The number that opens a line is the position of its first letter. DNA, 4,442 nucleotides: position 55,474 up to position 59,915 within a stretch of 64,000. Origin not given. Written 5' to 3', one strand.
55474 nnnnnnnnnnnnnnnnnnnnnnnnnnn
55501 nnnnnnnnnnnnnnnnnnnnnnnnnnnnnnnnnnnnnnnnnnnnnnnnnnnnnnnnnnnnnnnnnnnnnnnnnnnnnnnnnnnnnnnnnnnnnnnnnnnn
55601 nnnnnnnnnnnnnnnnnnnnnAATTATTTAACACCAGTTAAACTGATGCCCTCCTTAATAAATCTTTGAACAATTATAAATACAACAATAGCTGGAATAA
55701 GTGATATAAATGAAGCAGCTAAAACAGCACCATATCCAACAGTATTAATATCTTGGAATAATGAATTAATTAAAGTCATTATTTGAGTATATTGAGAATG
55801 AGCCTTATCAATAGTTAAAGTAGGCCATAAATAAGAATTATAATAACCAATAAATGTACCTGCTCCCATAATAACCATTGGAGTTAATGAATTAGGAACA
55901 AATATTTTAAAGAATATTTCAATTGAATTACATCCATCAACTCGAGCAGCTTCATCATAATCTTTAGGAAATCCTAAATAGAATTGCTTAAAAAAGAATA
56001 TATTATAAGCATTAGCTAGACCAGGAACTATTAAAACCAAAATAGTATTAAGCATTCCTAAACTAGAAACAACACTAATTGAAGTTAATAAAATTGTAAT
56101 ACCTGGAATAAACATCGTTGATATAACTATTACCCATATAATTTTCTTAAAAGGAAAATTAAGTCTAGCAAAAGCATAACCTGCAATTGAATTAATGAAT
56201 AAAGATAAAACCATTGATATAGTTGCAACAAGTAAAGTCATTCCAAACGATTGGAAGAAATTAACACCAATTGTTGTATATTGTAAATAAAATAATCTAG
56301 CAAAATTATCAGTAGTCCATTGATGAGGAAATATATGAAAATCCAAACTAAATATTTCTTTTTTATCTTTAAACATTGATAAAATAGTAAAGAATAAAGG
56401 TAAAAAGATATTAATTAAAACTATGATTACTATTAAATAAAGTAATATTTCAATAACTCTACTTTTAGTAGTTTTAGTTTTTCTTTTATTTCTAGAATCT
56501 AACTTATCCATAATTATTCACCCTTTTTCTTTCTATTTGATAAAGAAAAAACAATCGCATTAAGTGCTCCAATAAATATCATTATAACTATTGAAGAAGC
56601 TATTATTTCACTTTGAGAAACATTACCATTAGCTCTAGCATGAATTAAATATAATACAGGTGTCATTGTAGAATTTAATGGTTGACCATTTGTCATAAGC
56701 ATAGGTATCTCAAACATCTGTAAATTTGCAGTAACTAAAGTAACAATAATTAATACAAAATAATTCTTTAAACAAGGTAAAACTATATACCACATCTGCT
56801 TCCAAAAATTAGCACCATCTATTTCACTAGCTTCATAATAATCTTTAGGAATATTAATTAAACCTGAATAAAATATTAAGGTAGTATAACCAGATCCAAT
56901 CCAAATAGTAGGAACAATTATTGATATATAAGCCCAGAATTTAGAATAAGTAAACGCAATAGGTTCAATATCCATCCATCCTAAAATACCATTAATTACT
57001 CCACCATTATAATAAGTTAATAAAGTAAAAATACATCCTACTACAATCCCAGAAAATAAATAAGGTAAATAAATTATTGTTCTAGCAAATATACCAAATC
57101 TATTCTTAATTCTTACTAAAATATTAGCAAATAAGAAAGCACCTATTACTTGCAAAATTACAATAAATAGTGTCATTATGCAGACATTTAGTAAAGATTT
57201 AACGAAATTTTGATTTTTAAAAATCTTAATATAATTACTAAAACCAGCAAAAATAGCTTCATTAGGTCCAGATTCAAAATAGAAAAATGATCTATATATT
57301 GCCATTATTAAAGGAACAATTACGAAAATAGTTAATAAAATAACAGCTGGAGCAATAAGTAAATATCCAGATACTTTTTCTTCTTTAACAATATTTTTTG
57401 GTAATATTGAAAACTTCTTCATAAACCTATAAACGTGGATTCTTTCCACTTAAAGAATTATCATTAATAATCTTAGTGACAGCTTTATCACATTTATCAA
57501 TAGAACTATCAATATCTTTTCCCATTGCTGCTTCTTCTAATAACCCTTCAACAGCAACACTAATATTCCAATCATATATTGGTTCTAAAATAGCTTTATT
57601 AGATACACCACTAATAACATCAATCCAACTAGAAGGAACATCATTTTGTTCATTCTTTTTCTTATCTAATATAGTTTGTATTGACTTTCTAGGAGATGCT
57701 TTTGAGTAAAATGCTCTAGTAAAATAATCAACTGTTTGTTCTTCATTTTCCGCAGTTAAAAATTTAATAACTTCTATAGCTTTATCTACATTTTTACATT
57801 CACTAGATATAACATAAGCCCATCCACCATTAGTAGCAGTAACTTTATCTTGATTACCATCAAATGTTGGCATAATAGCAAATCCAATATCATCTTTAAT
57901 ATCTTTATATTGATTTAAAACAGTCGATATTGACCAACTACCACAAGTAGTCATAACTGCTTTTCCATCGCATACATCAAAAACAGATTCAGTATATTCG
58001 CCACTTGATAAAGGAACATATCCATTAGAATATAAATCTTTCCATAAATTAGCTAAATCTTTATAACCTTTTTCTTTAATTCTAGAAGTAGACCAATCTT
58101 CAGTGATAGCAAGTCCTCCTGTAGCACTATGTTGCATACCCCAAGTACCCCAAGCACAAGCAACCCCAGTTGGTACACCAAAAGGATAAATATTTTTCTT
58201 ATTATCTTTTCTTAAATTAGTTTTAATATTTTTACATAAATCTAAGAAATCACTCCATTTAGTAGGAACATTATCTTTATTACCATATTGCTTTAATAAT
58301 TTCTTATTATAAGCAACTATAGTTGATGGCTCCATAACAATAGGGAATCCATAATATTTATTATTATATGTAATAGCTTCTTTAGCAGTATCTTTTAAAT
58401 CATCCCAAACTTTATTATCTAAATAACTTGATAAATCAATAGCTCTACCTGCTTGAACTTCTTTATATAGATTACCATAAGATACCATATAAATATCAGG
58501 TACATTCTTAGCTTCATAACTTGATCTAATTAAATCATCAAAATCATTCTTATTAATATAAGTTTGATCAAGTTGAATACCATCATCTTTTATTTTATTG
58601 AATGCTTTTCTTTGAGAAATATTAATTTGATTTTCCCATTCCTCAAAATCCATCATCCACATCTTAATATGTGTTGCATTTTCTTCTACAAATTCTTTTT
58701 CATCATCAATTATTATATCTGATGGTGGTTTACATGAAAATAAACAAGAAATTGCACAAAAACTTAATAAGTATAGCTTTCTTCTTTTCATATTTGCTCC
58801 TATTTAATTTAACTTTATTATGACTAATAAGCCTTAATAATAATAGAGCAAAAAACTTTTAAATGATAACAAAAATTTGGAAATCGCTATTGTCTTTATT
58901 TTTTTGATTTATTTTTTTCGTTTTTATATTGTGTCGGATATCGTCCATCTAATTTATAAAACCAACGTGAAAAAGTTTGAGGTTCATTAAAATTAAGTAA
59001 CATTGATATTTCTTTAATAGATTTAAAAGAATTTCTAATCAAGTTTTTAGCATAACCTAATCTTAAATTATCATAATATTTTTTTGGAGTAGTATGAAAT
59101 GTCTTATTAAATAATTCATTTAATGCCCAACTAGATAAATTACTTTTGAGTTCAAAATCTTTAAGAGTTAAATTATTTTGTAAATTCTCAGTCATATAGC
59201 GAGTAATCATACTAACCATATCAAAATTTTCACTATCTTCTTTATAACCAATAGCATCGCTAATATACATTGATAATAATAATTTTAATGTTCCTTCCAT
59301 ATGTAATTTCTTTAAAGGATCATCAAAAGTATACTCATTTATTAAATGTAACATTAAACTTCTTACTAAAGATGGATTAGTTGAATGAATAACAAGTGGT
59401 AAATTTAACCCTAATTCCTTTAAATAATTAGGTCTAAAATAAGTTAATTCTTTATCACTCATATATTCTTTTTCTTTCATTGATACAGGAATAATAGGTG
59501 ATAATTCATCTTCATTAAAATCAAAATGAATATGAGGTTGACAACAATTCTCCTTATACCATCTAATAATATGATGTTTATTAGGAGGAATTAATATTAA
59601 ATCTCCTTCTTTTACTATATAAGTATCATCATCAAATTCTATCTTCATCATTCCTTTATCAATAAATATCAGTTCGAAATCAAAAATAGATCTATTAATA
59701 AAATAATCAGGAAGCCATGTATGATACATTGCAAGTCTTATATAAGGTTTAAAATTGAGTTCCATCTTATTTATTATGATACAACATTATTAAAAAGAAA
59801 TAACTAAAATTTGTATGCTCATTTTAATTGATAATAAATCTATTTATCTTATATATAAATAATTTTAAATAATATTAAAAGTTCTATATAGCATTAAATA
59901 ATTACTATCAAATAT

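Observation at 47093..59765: Candidate D-arabinofuranan utilisation operon (GH172-like + two GH183-like + API + RbsK-like kinase) in a low-GC bacterium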

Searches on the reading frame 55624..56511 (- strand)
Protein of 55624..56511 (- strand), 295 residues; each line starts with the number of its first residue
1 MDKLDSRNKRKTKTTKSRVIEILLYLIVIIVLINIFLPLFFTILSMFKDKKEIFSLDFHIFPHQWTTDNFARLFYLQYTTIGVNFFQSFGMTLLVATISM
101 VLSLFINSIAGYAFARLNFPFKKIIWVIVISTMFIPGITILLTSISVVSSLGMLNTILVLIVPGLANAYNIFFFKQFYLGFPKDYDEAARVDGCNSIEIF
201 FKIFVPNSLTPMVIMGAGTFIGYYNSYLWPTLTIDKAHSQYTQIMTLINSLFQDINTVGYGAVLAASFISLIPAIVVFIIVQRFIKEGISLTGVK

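Call 4: search_protein_families(library=pfam, proteins=[window:55624-56511:-], max_evalue=0.01)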
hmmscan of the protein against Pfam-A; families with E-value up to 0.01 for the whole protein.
window:55624-56511:- (295 aa): 1 family
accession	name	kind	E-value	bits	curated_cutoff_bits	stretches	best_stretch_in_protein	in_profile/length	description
PF00528.27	BPD_transp_1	-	6.2e-15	55.8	26.4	1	109-284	3-178/184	Binding-protein-dependent transport system inner membrane component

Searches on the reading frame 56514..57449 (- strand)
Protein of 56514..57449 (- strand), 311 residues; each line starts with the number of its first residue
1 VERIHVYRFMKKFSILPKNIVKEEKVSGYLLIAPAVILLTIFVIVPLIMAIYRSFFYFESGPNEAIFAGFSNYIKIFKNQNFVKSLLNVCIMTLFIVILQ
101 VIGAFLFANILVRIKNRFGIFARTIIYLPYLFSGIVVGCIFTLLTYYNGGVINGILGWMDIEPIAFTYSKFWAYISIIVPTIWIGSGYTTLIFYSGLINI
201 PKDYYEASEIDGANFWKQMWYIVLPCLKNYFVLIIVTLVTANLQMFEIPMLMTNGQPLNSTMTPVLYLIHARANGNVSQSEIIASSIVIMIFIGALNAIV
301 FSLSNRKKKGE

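Call 4: search_protein_families(library=pfam, proteins=[window:56514-57449:-], max_evalue=0.01)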
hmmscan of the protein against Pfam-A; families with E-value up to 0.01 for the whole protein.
window:56514-57449:- (311 aa): 1 family
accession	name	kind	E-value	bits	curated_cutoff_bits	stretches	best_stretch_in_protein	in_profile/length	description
PF00528.27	BPD_transp_1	-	7.9e-12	45.7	26.4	1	103-303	4-174/184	Binding-protein-dependent transport system inner membrane component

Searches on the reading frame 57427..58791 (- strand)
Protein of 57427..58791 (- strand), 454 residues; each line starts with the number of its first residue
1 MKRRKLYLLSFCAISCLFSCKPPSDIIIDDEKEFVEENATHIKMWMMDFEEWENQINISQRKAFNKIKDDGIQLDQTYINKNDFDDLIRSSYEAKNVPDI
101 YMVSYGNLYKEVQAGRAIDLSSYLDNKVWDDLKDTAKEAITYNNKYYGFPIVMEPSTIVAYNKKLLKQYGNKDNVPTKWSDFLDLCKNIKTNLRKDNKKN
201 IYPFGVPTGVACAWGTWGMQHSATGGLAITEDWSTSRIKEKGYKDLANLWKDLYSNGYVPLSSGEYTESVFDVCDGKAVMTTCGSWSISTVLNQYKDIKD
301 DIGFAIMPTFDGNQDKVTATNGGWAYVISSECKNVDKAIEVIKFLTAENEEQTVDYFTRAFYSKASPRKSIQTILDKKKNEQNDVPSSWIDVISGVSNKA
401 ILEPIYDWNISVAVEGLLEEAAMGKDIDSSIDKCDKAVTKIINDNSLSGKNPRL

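Call 4: search_protein_families(library=pfam, proteins=[window:57427-58791:-], max_evalue=0.01)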
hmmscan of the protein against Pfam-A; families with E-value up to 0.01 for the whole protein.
window:57427-58791:- (454 aa): 2 families
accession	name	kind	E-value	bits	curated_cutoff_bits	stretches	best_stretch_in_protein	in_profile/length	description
PF13416.11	SBP_bac_8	-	1.4e-28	101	27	1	62-373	4-267/279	Bacterial extracellular solute-binding protein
PF01547.30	SBP_bac_1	-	5.6e-24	86.1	26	1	62-348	15-303/307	Bacterial extracellular solute-binding protein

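Call 5: search_protein_families(library=ncbifam, proteins=[window:57427-58791:-], max_evalue=0.01)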
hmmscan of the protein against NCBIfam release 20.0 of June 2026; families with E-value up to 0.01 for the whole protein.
window:57427-58791:- (454 aa): 3 families
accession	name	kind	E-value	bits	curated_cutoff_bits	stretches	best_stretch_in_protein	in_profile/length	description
NF007011.0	PRK09474.1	equivalog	9.8e-12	44.4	291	1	88-347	73-312/396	maltose/maltodextrin ABC transporter substrate-binding protein MalE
TIGR03851.1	chitin_NgcE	equivalog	2e-08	33.6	399.65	1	113-348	112-354/450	N-acetylglucosamine/diacetylchitobiose ABC transporter substrate-binding protein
NF002641.0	PRK02315.1-1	equivalog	0.0043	16.6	411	1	43-106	131-193/227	adaptor protein MecA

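Call 81: search_solved_structures(query=window:57427-58791:-, max_evalue=0.001, show_alignments=0)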
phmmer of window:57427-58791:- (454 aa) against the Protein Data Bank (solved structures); distinct sequences matched with E-value up to 0.001: 51.
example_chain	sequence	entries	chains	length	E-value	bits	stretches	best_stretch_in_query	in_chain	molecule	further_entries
4g68_B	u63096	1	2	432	6e-17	65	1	69-350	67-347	ABC transporter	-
4g68_A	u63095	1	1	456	6.8e-17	64.8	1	69-350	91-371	ABC transporter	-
3zkk_A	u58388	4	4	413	1.6e-13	53.8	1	62-374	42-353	XOS BINDING PROTEIN | PUTATIVE SUGAR TRANSPORTER SOLUTE-BINDING PROTEIN | SUGAR TRANSPORTER SOLUTE-BINDING PROTEIN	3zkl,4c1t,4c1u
7ehp_A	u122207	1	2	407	2.2e-12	50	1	81-349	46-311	chitin oligosaccahride binding protein NagB1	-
5ci5_A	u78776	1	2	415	4.5e-12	48.9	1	90-370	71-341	Extracellular solute-binding protein family 1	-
7eho_A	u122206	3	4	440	2.4e-10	43.3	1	89-350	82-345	Chitin oligosaccharide binding protein NagB2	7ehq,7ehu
3vxb_A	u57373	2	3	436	8.7e-09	38.1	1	73-344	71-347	Putative sugar-binding lipoprotein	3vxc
7nbz_A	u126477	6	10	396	2.7e-08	36.5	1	134-350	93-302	Sulfoquinovosyl binding protein | Sulfoquinovosyl glycerol-binding protein SmoF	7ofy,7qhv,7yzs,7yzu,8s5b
6rjy_A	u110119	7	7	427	3e-08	36.4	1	71-353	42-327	Arabino-oligosaccharids-binding protein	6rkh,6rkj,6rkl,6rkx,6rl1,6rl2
2xd2_A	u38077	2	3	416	1.3e-07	34.3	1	92-356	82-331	MALTOSE/MALTODEXTRIN-BINDING PROTEIN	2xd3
6jar_A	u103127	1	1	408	1.5e-07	34.1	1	82-348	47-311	ABC transporter, periplasmic substrate-binding protein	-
6jam_A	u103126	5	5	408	1.7e-07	33.9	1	87-348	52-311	ABC transporter, periplasmic substrate-binding protein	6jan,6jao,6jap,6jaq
6j9w_A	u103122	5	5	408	1.7e-07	33.8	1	87-348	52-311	ABC transporter, periplasmic substrate-binding protein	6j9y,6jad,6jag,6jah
6jal_A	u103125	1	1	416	1.8e-07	33.8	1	87-348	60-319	ABC transporter, periplasmic substrate-binding protein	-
6jai_A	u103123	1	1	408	2.8e-07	33.2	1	87-348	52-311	ABC transporter, periplasmic substrate-binding protein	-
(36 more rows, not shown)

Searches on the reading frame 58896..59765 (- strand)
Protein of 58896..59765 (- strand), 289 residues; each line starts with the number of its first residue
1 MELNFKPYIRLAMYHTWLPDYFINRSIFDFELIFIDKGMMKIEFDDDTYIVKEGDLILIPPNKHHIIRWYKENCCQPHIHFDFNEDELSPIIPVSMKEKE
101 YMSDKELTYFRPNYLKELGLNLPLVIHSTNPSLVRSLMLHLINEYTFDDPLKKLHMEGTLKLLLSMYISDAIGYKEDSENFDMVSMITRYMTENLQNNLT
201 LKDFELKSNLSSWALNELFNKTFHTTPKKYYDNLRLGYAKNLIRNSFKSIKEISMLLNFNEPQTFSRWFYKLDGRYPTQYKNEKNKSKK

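Call 4: search_protein_families(library=pfam, proteins=[window:58896-59765:-], max_evalue=0.01)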
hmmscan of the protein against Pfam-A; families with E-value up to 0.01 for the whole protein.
window:58896-59765:- (289 aa): 4 families
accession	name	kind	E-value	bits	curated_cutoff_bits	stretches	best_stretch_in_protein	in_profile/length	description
PF12833.13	HTH_18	-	8.6e-15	55.2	33.6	1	209-282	6-79/80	Helix-turn-helix domain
PF07883.17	Cupin_2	-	1.1e-05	25.5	27.2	1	31-68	20-57/70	Cupin domain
PF02311.25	AraC_binding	-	3.3e-05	24.1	21.1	1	29-65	23-59/135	AraC-like ligand binding domain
PF03079.20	ARD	-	0.0054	17.4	27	0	37-65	102-133/157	ARD/ARD' family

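Call 5: search_protein_families(library=ncbifam, proteins=[window:58896-59765:-], max_evalue=0.01)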
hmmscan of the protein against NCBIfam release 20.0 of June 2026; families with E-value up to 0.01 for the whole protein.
window:58896-59765:- (289 aa): 25 families
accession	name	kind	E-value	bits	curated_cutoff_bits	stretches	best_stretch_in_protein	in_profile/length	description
TIGR04094.1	adjacent_YSIRK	equivalog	2.8e-14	52.9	200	1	178-281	281-383/383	YSIRK-targeted surface antigen transcriptional regulator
NF007860.0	PRK10572.1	equivalog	3.1e-13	49.2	208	1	178-287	179-288/292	arabinose operon transcriptional regulator AraC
NF007584.0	PRK10219.1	equivalog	2.3e-11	44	174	1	182-282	5-105/107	superoxide response transcriptional regulator SoxS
NF052371.1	TransRegGbdRPseu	equivalog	1.4e-10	40.8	480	1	187-281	230-324/365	choline metabolism transcriptional regulator GbdR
NF047455.1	TF_Staph_AryK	equivalog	6.6e-10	37.9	850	1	31-287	24-262/759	transcriptional regulator AryK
TIGR02297.1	HpaA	equivalog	1.8e-09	37.2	274.65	1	168-282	172-286/287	4-hydroxyphenylacetate catabolism regulatory protein HpaA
NF012144.2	ramA_TF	equivalog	5.8e-09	36.4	180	1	183-284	6-107/108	RamA family antibiotic efflux transcriptional regulator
NF010026.0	PRK13501.1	equivalog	8.6e-09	35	363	1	175-285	172-279/290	HTH-type transcriptional activator RhaR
NF006902.0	PRK09393.1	equivalog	1.8e-08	34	425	1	182-287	220-325/327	transcriptional regulator FtrA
NF007693.0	PRK10371.1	equivalog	1.3e-07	31.2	253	1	151-285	168-301/309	transcriptional regulator MelR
NF033869.1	viru_reg_Rsp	equivalog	1.7e-07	30.1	400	1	180-287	145-252/701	AraC family transcriptional regulator Rsp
NF049932.1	TranspRegBtr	equivalog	3.9e-07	29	900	1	136-285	120-267/531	bacillibactin transport transcriptional regulator Btr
NF012228.1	RobA_TF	equivalog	1.2e-06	28.3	380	1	185-284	6-105/286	MDR efflux pump AcrAB transcriptional activator RobA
NF010025.2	PRK13500.1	equivalog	1.5e-06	28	525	1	185-286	180-280/282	HTH-type transcriptional activator RhaR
NF047788.1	TransRegPocR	equivalog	2.8e-06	26.8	500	1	184-287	191-294/296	transcriptional regulator PocR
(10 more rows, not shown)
